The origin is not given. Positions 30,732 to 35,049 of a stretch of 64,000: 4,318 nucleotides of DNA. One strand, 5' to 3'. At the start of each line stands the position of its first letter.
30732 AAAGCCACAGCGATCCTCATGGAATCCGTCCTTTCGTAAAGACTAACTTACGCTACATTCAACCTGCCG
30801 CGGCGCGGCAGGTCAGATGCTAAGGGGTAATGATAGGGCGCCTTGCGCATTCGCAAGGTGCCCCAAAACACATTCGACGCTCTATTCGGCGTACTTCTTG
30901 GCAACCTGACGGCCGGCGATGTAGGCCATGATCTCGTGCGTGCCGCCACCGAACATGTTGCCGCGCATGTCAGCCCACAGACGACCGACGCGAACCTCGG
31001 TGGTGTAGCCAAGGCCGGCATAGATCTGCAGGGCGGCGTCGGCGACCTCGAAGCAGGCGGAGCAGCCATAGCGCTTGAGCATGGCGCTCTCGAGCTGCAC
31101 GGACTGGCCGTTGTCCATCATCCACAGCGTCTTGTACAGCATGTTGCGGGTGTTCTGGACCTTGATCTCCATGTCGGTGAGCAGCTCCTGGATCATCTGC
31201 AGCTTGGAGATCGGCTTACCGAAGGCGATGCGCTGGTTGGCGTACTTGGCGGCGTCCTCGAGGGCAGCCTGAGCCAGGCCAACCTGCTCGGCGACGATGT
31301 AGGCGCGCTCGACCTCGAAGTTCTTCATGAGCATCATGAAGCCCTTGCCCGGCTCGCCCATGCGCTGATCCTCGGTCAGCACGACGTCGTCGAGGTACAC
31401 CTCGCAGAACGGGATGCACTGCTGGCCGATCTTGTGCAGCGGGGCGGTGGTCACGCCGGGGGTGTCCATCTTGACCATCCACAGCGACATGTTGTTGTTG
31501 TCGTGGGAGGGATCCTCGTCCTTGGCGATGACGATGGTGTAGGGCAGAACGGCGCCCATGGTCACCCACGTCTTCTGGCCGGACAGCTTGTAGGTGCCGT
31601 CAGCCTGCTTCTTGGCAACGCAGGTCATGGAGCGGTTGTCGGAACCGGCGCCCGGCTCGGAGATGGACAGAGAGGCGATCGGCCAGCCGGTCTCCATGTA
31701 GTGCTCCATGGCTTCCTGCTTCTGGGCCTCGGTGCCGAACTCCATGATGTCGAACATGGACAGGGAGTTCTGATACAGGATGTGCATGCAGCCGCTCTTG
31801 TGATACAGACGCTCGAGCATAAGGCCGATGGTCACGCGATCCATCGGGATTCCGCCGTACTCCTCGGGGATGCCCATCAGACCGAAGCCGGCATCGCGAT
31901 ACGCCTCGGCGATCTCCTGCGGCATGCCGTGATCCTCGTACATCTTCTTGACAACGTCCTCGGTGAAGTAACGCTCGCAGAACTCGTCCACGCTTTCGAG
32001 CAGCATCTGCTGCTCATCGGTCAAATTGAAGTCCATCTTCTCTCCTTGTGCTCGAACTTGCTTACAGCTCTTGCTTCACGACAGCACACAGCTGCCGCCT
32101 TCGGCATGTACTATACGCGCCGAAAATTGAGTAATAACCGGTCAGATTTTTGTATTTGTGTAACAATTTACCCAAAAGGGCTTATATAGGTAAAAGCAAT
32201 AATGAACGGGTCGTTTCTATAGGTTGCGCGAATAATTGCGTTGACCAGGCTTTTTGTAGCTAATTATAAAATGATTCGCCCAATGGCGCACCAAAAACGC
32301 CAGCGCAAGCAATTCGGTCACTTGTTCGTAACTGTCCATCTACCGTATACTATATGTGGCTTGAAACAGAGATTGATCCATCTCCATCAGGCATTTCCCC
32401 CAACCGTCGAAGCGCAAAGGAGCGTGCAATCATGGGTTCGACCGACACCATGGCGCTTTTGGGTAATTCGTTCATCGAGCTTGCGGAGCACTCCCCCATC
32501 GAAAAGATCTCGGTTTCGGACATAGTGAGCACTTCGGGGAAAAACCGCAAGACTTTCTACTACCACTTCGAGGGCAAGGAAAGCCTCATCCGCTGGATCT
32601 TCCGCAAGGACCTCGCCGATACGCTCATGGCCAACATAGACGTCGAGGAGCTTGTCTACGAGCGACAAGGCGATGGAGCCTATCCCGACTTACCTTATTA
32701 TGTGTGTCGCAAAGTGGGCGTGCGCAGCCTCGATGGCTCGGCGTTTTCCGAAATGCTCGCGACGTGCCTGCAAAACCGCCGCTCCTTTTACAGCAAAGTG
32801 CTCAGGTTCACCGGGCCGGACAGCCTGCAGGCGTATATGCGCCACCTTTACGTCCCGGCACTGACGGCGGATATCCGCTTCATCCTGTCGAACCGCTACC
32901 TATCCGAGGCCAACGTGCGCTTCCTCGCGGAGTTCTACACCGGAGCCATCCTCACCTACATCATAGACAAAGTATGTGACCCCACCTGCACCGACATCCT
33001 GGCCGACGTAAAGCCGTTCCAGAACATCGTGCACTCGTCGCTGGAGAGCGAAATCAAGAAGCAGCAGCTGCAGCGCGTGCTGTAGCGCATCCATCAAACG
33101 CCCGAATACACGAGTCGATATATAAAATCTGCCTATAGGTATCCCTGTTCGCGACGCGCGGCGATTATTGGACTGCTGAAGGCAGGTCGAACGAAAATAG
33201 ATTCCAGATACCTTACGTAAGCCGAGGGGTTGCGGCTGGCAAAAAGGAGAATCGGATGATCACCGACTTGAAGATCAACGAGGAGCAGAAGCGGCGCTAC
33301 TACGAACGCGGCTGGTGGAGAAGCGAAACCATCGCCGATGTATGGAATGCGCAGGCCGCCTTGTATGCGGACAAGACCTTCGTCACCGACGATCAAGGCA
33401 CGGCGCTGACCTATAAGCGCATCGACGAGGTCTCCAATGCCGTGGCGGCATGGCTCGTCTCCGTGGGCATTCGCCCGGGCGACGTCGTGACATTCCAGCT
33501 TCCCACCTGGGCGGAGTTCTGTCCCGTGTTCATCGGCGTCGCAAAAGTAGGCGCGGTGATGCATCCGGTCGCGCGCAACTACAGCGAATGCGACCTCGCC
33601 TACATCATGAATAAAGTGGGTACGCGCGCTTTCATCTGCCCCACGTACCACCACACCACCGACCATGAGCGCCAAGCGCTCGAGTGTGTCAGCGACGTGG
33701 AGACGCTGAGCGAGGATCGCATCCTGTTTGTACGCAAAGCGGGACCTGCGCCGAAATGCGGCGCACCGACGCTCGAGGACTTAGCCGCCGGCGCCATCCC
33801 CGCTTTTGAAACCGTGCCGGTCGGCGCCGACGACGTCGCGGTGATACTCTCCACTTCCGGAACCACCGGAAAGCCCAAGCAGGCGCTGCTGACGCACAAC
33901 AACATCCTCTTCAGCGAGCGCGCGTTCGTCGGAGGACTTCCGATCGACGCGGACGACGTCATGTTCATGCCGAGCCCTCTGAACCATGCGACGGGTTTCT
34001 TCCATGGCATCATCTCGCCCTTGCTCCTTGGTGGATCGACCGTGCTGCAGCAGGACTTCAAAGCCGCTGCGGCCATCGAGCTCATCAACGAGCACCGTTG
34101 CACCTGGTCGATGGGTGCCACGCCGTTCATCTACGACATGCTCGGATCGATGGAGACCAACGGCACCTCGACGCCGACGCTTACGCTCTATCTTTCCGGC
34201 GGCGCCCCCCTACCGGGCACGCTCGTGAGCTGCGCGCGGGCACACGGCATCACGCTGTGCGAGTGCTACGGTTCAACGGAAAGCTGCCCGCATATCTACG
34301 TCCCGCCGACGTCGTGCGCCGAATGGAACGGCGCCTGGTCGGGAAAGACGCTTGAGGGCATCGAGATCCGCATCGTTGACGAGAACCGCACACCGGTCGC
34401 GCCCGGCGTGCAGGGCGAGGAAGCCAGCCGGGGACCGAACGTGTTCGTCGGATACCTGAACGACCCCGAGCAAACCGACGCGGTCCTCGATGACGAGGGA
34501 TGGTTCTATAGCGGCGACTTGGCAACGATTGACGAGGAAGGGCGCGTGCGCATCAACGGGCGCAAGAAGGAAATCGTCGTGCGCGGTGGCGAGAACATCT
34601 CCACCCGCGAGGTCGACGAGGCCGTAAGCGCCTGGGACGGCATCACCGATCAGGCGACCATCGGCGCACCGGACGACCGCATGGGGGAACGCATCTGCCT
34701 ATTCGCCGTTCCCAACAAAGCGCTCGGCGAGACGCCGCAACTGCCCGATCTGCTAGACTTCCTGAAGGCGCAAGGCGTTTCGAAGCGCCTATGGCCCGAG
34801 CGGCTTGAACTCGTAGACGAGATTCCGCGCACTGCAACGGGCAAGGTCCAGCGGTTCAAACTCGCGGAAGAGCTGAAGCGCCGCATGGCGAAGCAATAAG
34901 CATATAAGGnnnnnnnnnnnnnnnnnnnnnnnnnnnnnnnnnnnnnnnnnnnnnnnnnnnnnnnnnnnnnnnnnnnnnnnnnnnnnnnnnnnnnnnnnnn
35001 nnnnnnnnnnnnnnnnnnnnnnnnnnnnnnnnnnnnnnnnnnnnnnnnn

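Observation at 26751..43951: cai/fix- and ydi-like acyl-CoA reduction locus (3 ACADs + EtfAB-FixCX + ligase + family-III CoA-transferase + MFS) with no assignable substrate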

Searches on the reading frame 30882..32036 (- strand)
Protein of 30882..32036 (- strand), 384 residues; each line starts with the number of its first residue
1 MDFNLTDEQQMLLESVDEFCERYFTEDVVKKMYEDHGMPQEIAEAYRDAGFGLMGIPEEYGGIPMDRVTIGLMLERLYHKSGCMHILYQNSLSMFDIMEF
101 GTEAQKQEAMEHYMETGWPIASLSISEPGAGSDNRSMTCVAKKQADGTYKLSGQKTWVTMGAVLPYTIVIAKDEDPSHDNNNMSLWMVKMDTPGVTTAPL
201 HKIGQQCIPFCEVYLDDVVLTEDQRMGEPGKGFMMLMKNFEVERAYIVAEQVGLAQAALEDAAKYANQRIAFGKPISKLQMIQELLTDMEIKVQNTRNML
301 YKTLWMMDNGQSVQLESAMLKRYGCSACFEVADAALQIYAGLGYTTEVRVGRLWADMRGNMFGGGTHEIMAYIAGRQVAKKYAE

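Call 3: search_protein_families(library=pfam, proteins=[window:30882-32036:-])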
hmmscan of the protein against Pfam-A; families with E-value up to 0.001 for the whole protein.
window:30882-32036:- (384 aa): 4 families
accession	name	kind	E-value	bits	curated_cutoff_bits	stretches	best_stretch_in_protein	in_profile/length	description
PF00441.29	Acyl-CoA_dh_1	-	1e-39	136.5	22.4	1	230-378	1-149/150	Acyl-CoA dehydrogenase, C-terminal domain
PF02770.24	Acyl-CoA_dh_M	-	1.9e-21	76.5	33.3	1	123-218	2-97/97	Acyl-CoA dehydrogenase, middle domain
PF02771.21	Acyl-CoA_dh_N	-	1.5e-19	70.9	22.9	1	6-110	1-106/113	Acyl-CoA dehydrogenase, N-terminal domain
PF08028.16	Acyl-CoA_dh_2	-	8.8e-09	36.2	22.7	1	247-357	3-123/134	Acyl-CoA dehydrogenase, C-terminal domain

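Call 5: search_protein_families(library=ncbifam, proteins=[window:30882-32036:-], max_evalue=0.00001)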
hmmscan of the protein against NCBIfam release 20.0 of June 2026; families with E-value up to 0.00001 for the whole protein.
window:30882-32036:- (384 aa): 21 families
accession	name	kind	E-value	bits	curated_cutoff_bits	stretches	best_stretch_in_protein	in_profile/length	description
NF008997.0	PRK12341.1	equivalog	6e-142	473.2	537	1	1-383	1-381/382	acyl-CoA dehydrogenase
NF002885.1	PRK03354.1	equivalog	1.2e-88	297.7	540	1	1-382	1-377/378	crotonobetainyl-CoA dehydrogenase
NF042972.1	AcrlCoAredClosAcrC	equivalog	4.2e-61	206.7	640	1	1-379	1-377/378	acryloyl-CoA reductase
NF045552.1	GlutCoADH_Des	equivalog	6.3e-57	193.5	470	1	1-373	1-374/387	glutaryl-CoA dehydrogenase Acd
NF053553.1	prodigi_MBC_PigA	equivalog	5.1e-55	187.1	500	1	1-377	1-378/381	prodigiosin MBC biosynthesis dehydrogenase PigA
NF043006.1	CyhCrbnylCoADH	equivalog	3.1e-52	177.8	650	1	29-381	27-378/380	cyclohexane-1-carbonyl-CoA dehydrogenase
NF042439.1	SulpropCoADesulf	equivalog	1.4e-51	175.4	600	1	31-378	18-371/379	3-sulfinopropanoyl-CoA desulfinase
NF058590.1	AcCoDHFadEBacil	equivalog_domain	2.5e-50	171.6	600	1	4-310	20-323/586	acyl-CoA dehydrogenase FadE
TIGR03207.1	cyc_hxne_CoA_dh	equivalog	3.7e-46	157.5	575.35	1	7-377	3-370/372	cyclohexanecarboxyl-CoA dehydrogenase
NF045652.1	ProlPCPDhRedW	equivalog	5.3e-41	140.7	650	1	10-348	5-344/376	L-prolyl-[peptidyl-carrier protein] dehydrogenase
NF052270.1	Staph_DH_FadE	equivalog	1.2e-30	106.5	600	1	4-380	20-395/400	acyl-CoA dehydrogenase FadE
NF007000.1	PRK09463.1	subfamily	7e-27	94.1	600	1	5-343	43-397/726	acyl-CoA dehydrogenase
TIGR03204.1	pimC_large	equivalog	4.8e-24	85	623.85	1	2-295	1-293/395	pimeloyl-CoA dehydrogenase large subunit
TIGR03203.1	pimD_small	equivalog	2.8e-23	82.6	652.7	1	2-362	1-362/378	pimeloyl-CoA dehydrogenase small subunit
NF049984.1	Rv1679_FadE16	equivalog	9.9e-21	74.4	600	1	33-377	20-364/371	Rv1679 family acyl-CoA dehydrogenase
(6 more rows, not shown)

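Call 11: find_encoding_contigs(protein=window:30882-32036:-, flank=10000, max_places=6)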
Protein window:30882-32036:- (384 aa): 24 contigs read that carry it; 6 places shown.
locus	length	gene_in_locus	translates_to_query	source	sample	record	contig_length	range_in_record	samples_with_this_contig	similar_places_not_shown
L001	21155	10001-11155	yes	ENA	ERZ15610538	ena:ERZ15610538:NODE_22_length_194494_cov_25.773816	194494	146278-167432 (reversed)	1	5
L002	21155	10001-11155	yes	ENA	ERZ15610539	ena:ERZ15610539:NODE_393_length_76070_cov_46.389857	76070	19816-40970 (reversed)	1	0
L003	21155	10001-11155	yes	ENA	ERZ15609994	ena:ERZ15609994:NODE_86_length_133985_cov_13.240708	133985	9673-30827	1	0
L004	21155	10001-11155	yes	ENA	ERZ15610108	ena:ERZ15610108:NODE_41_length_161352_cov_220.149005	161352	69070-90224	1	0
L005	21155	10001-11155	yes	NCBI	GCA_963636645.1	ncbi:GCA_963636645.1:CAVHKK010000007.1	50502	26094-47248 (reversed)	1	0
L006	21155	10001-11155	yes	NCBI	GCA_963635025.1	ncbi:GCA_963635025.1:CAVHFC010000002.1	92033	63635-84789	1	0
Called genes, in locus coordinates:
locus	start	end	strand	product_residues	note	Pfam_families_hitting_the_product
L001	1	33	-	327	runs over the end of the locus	PF00126:HTH_1, PF03466:LysR_substrate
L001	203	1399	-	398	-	PF02771:Acyl-CoA_dh_N, PF02770:Acyl-CoA_dh_M, PF00441:Acyl-CoA_dh_1, PF08028:Acyl-CoA_dh_2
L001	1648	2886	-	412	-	PF02515:CoA_transf_3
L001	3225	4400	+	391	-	PF02771:Acyl-CoA_dh_N (weak), PF02770:Acyl-CoA_dh_M, PF00441:Acyl-CoA_dh_1, PF08028:Acyl-CoA_dh_2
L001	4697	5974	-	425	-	PF07690:MFS_1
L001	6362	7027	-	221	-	-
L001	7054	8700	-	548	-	PF00501:AMP-binding, PF13193:AMP-binding_C (faint)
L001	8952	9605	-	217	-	PF00440:TetR_N (weak)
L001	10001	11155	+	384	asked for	PF02771:Acyl-CoA_dh_N, PF02770:Acyl-CoA_dh_M, PF00441:Acyl-CoA_dh_1, PF08028:Acyl-CoA_dh_2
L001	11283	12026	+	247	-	PF01012:ETF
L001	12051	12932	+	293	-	PF01012:ETF, PF00766:ETF_alpha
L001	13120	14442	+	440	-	PF00890:FAD_binding_2 (weak), PF01134:GIDA (weak), PF01266:DAO (weak), PF03486:HI0933_like, PF12831:FAD_oxidored, PF01266:DAO (weak), PF21162:ETFQO_UQ-bd (weak), PF26311:ETF-QO_FixC_C, +1 more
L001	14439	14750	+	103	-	-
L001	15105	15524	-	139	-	PF13622:4HBT_3, PF03061:4HBT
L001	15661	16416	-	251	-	-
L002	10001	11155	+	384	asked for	PF02771:Acyl-CoA_dh_N, PF02770:Acyl-CoA_dh_M, PF00441:Acyl-CoA_dh_1, PF08028:Acyl-CoA_dh_2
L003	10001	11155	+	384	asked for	PF02771:Acyl-CoA_dh_N, PF02770:Acyl-CoA_dh_M, PF00441:Acyl-CoA_dh_1, PF08028:Acyl-CoA_dh_2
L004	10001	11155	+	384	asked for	PF02771:Acyl-CoA_dh_N, PF02770:Acyl-CoA_dh_M, PF00441:Acyl-CoA_dh_1, PF08028:Acyl-CoA_dh_2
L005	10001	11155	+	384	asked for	PF02771:Acyl-CoA_dh_N, PF02770:Acyl-CoA_dh_M, PF00441:Acyl-CoA_dh_1, PF08028:Acyl-CoA_dh_2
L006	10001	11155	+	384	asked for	PF02771:Acyl-CoA_dh_N, PF02770:Acyl-CoA_dh_M, PF00441:Acyl-CoA_dh_1, PF08028:Acyl-CoA_dh_2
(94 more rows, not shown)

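Call 21: find_homologous_proteins(query=window:30882-32036:-, max_evalue=1e-60)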
Query window:30882-32036:- (384 aa): 720 proteins with E <= 1e-60 among 7457 candidates; the best 120 are listed.
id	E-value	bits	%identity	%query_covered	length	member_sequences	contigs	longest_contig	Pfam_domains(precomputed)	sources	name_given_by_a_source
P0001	1.4e-247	839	95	100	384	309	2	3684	PF02770.25,PF00441.30,PF08028.17,PF02771.22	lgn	-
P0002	1.2e-242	823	93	100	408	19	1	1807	PF02770.25,PF00441.30,PF08028.17,PF02771.22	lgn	-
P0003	1.2e-234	796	88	100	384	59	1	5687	PF02770.25,PF00441.30,PF08028.17,PF02771.22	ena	-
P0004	8.0e-233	790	88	100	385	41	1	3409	PF02770.25,PF00441.30,PF08028.17,PF02771.22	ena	-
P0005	1.7e-230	783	87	100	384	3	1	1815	PF02770.25,PF00441.30,PF08028.17,PF02771.22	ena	-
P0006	2.5e-229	779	87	100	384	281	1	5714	PF02770.25,PF00441.30,PF08028.17,PF02771.22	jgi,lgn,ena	-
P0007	3.7e-228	775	86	100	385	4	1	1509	PF02770.25,PF00441.30,PF08028.17,PF02771.22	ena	-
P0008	4.2e-228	775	85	100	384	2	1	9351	PF02770.25,PF00441.30,PF08028.17,PF02771.22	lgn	-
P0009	1.0e-227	773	85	100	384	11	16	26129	PF02770.25,PF00441.30,PF08028.17,PF02771.22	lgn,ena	-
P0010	1.5e-227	773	86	100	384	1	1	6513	PF02770.25,PF00441.30,PF08028.17,PF02771.22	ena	-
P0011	1.7e-227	773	86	100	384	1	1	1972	PF02770.25,PF00441.30,PF08028.17,PF02771.22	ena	-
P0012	2.7e-227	772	85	100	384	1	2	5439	PF02770.25,PF00441.30,PF08028.17,PF02771.22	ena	-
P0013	5.6e-227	771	86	100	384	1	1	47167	PF02770.25,PF00441.30,PF08028.17,PF02771.22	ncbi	-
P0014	1.3e-226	770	86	100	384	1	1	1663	PF02770.25,PF00441.30,PF08028.17,PF02771.22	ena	-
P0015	1.5e-226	770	85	100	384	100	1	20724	PF02770.25,PF00441.30,PF08028.17,PF02771.22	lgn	-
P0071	2.3e-164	565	63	99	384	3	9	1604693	PF02770.25,PF00441.30,PF08028.17,PF02771.22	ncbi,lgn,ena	-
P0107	6.9e-158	544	62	100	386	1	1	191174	PF02770.25,PF00441.30,PF08028.17,PF02771.22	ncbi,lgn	-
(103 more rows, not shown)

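Call 47: find_encoding_contigs(protein=P0071, flank=10000, max_places=1)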
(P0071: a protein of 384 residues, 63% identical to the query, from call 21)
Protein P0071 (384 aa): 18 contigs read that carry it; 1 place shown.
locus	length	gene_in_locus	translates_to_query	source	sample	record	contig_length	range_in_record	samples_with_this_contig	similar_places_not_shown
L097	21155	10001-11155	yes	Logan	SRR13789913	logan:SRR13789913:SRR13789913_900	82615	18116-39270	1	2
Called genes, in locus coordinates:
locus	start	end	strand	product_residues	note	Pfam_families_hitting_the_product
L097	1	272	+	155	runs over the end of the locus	PF01668:SmpB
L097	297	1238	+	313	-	-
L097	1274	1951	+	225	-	PF01613:Flavin_Reduct, PF00301:Rubredoxin (faint), PF21349:RUBY_RBDX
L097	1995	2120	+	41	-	PF21349:RUBY_RBDX, PF00301:Rubredoxin (weak)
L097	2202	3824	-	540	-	PF02837:Glyco_hydro_2_N, PF22666:Glyco_hydro_2_N2, PF00703:Glyco_hydro_2 (weak), PF02836:Glyco_hydro_2_C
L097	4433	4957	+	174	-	PF04892:VanZ-LLP1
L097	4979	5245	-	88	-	-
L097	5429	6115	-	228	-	-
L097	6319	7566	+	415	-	PF02515:CoA_transf_3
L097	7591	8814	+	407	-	PF06050:HGD-D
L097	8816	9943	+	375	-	PF06050:HGD-D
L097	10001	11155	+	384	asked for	PF02771:Acyl-CoA_dh_N, PF02770:Acyl-CoA_dh_M, PF00441:Acyl-CoA_dh_1, PF08028:Acyl-CoA_dh_2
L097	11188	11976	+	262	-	PF01869:BcrAD_BadFG, PF22521:HypF_C_2 (faint)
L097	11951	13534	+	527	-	PF00501:AMP-binding, PF13193:AMP-binding_C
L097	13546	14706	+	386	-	PF02770:Acyl-CoA_dh_M, PF00441:Acyl-CoA_dh_1, PF08028:Acyl-CoA_dh_2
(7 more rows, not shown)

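Call 48: find_encoding_contigs(protein=P0107, flank=10000, max_places=1)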
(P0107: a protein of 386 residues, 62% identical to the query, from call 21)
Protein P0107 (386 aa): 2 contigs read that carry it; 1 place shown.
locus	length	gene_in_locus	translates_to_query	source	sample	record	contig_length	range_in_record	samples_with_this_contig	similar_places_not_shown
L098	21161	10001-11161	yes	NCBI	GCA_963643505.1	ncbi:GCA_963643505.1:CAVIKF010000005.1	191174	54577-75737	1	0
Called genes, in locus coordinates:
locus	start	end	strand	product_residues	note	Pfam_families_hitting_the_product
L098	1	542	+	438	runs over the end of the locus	PF03600:CitMHS, PF07158:MatC_N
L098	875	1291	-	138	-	PF01243:PNPOx_N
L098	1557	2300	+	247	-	-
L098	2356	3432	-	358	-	PF02770:Acyl-CoA_dh_M, PF00441:Acyl-CoA_dh_1, PF08028:Acyl-CoA_dh_2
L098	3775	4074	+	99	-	-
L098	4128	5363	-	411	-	PF00083:Sugar_tr (weak), PF05977:MFS_3, PF12832:MFS_1_like (faint), PF13347:MFS_2 (weak), PF07690:MFS_1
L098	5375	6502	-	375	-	PF00248:Aldo_ket_red, PF12838:Fer4_7 (faint), PF13183:Fer4_8, PF13187:Fer4_9 (weak), PF13237:Fer4_10 (weak), PF13484:Fer4_16 (weak), PF13534:Fer4_17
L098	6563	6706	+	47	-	-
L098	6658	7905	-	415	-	PF01321:Creatinase_N (weak), PF00557:Peptidase_M24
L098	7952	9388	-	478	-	PF00083:Sugar_tr, PF07690:MFS_1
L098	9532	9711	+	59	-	-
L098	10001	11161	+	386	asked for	PF02771:Acyl-CoA_dh_N, PF02770:Acyl-CoA_dh_M, PF00441:Acyl-CoA_dh_1, PF08028:Acyl-CoA_dh_2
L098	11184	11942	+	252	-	PF01012:ETF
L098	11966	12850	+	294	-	PF01012:ETF, PF00766:ETF_alpha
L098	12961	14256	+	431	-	PF00890:FAD_binding_2 (weak), PF01266:DAO, PF01494:FAD_binding_3, PF03486:HI0933_like (weak), PF07992:Pyr_redox_2 (weak), PF12831:FAD_oxidored, PF13450:NAD_binding_8 (weak), PF26311:ETF-QO_FixC_C, +2 more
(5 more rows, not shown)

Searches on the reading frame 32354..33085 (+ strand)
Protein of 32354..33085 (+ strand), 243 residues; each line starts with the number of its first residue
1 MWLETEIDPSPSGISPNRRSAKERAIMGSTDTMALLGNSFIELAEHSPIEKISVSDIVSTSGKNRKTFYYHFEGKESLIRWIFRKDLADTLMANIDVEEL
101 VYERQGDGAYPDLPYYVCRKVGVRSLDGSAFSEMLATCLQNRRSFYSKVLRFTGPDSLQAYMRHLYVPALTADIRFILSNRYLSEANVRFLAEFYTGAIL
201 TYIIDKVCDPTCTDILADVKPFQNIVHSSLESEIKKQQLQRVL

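Call 3: search_protein_families(library=pfam, proteins=[window:32354-33085:+])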
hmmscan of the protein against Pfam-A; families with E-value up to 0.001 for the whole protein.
window:32354-33085:+ (243 aa): 2 families
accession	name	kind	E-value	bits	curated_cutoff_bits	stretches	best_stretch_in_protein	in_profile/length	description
PF14278.11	TetR_C_8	-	2.2e-06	28.1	26.1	1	134-205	9-80/103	Transcriptional regulator C-terminal region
PF00440.29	TetR_N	-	8.9e-06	25.8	24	1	42-79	7-44/47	Bacterial regulatory proteins, tetR family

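Call 5: search_protein_families(library=ncbifam, proteins=[window:32354-33085:+], max_evalue=0.00001)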
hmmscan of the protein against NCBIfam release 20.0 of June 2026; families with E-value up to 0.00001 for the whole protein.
window:32354-33085:+ (243 aa): 1 family
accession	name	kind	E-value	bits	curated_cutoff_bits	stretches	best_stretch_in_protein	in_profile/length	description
TIGR02366.1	DHAK_reg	equivalog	1.3e-18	67.6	129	1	37-98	9-70/176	dihydroxyacetone kinase transcriptional activator DhaS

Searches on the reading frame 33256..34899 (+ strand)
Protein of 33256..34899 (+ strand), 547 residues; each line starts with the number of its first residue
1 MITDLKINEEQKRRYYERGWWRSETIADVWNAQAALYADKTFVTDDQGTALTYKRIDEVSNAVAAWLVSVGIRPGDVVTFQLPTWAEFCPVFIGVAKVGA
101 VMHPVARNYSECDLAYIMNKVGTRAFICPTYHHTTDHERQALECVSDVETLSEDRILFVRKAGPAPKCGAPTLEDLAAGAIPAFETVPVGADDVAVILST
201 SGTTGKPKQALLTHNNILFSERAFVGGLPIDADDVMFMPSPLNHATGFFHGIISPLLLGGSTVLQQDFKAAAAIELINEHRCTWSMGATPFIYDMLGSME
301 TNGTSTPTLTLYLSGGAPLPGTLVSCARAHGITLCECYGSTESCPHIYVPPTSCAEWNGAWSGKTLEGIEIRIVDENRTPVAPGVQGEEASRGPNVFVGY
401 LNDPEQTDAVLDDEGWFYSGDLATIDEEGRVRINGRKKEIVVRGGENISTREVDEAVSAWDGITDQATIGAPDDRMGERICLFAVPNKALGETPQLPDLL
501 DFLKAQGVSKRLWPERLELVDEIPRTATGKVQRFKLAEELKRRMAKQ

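Call 3: search_protein_families(library=pfam, proteins=[window:33256-34899:+])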
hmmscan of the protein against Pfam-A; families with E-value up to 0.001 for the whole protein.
window:33256-34899:+ (547 aa): 2 families
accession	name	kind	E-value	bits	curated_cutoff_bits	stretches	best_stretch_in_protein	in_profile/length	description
PF00501.34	AMP-binding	-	1.4e-71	241.8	29.9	1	32-401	3-384/384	AMP-binding enzyme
PF13193.12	AMP-binding_C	-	2.4e-06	28.8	24.5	1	452-530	1-76/76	AMP-binding enzyme C-terminal domain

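Call 5: search_protein_families(library=ncbifam, proteins=[window:33256-34899:+], max_evalue=0.00001)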
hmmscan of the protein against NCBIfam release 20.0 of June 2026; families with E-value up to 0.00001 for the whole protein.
window:33256-34899:+ (547 aa): 102 families (the best 25 are shown)
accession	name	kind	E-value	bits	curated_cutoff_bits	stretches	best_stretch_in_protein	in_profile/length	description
NF004758.0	PRK06087.1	equivalog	4.2e-228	758.2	736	1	1-546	1-541/548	medium-chain fatty-acid--CoA ligase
TIGR03208.1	cyc_hxne_CoA_lg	equivalog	1.8e-106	357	792.3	1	18-538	16-538/538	cyclohexanecarboxylate-CoA ligase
NF004837.0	PRK06187.1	subfamily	3.1e-97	326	476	1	24-544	8-526/531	long-chain-fatty-acid--CoA ligase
NF005702.0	PRK07514.1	subfamily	6.3e-77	259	558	1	32-542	11-502/506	malonyl-CoA synthase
NF009233.0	PRK12583.1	subfamily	3.7e-75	253.4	832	1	22-545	16-555/558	fatty acid CoA ligase family protein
NF006182.0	PRK08316.1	subfamily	3.4e-69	233.7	663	1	22-542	9-519/523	fatty acyl-CoA synthetase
NF005307.0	PRK06839.1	equivalog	7.1e-69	232.7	748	1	29-542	7-495/496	o-succinylbenzoate--CoA ligase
NF005801.1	PRK07656.1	equivalog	6.7e-67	226.2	657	1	25-536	2-499/500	FadD3 family acyl-CoA ligase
TIGR02275.1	DHB_AMP_lig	equivalog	5.9e-66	222.8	723.55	1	9-536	8-525/526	(2,3-dihydroxybenzoyl)adenylate synthase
NF004511.1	PRK05852.1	equivalog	1.7e-65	221.6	650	1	40-539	16-503/505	FadD7 family fatty acid--CoA ligase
NF008192.1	PRK10946.1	equivalog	2.1e-63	214.4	783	1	7-543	7-532/534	(2,3-dihydroxybenzoyl)adenylate synthase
NF005714.0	PRK07529.1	subfamily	3.9e-63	213.8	632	1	27-542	40-578/640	acyl-CoA synthetase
NF004808.0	PRK06155.1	equivalog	5e-63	213.2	722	1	23-539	20-521/542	ATP-dependent acyl-CoA ligase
NF004114.0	PRK05605.1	equivalog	1.3e-62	211.9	766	2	189-543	218-572/575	long-chain-fatty-acid--CoA ligase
NF004229.0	PRK05677.1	subfamily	2.9e-59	201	879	1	25-544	25-559/563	long-chain-fatty-acid--CoA ligase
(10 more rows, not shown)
